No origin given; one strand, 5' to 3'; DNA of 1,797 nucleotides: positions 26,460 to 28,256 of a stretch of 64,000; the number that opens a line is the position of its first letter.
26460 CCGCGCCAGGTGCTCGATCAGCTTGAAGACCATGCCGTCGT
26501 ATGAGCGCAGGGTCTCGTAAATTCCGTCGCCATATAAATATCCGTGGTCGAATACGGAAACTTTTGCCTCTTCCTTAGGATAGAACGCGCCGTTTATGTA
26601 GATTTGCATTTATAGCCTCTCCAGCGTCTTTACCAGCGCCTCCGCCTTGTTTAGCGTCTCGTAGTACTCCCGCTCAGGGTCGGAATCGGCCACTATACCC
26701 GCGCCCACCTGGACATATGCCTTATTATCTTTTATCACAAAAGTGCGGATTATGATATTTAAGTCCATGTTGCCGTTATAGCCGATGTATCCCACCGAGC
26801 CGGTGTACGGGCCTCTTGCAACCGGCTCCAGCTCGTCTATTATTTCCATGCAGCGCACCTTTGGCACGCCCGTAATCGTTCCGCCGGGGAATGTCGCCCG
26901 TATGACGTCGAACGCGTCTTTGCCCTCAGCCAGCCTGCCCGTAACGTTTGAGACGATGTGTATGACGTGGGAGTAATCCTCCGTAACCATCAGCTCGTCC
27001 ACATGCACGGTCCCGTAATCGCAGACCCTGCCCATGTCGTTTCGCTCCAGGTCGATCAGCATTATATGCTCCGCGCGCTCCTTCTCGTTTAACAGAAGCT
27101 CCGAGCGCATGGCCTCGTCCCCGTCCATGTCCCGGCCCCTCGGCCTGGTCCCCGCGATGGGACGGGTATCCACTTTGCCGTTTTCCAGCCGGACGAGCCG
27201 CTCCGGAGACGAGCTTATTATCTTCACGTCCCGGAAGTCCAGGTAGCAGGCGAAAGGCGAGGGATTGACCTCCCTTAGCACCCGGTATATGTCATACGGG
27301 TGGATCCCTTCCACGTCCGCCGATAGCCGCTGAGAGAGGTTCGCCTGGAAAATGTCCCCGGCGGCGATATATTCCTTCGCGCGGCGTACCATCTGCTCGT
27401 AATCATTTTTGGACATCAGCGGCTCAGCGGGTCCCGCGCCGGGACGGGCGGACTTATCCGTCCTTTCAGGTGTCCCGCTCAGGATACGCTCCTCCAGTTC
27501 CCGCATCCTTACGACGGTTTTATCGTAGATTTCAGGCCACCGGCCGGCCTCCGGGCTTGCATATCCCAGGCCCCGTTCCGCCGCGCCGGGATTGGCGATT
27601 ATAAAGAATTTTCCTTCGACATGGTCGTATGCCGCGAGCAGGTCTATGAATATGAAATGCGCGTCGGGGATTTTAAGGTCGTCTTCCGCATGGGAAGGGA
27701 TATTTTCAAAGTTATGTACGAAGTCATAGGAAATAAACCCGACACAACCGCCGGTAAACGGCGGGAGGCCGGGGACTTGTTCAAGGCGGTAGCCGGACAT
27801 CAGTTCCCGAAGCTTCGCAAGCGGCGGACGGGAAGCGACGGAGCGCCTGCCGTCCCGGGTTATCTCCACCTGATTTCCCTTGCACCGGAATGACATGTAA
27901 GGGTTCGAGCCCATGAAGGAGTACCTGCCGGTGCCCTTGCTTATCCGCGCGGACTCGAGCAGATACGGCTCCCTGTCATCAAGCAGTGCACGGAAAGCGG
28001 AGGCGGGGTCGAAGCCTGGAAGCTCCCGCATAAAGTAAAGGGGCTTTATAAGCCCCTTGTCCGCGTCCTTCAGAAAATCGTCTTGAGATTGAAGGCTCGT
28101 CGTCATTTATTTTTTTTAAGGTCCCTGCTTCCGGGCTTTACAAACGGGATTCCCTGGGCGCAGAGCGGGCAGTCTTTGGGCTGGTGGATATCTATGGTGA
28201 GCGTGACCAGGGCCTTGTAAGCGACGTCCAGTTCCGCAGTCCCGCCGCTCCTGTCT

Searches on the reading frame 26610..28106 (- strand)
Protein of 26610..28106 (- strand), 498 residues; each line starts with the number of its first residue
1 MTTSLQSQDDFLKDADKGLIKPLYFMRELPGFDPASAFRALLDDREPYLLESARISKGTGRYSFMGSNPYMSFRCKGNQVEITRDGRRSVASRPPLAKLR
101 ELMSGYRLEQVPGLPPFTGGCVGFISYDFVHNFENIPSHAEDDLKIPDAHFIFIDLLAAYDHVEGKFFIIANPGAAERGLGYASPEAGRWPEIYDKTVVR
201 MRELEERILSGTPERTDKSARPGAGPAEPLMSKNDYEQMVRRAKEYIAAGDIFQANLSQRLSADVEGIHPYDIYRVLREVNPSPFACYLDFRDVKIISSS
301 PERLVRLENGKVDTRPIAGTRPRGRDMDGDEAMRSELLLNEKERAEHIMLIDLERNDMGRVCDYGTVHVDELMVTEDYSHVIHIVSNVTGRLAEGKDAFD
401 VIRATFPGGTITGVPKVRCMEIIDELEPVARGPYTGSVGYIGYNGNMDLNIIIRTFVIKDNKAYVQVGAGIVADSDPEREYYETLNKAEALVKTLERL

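Call 73: search_protein_families(library=pfam, proteins=[window:26610-28106:-], max_evalue=0.00001)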
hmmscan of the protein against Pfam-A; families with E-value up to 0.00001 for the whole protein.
window:26610-28106:- (498 aa): 2 families
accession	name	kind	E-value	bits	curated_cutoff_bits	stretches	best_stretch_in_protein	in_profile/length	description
PF00425.24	Chorismate_bind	-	3.3e-94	315.7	27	1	233-487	2-257/257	chorismate binding enzyme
PF04715.19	Anth_synt_I_N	-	2.7e-38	131.8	23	1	33-169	4-140/140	Anthranilate synthase component I, N terminal region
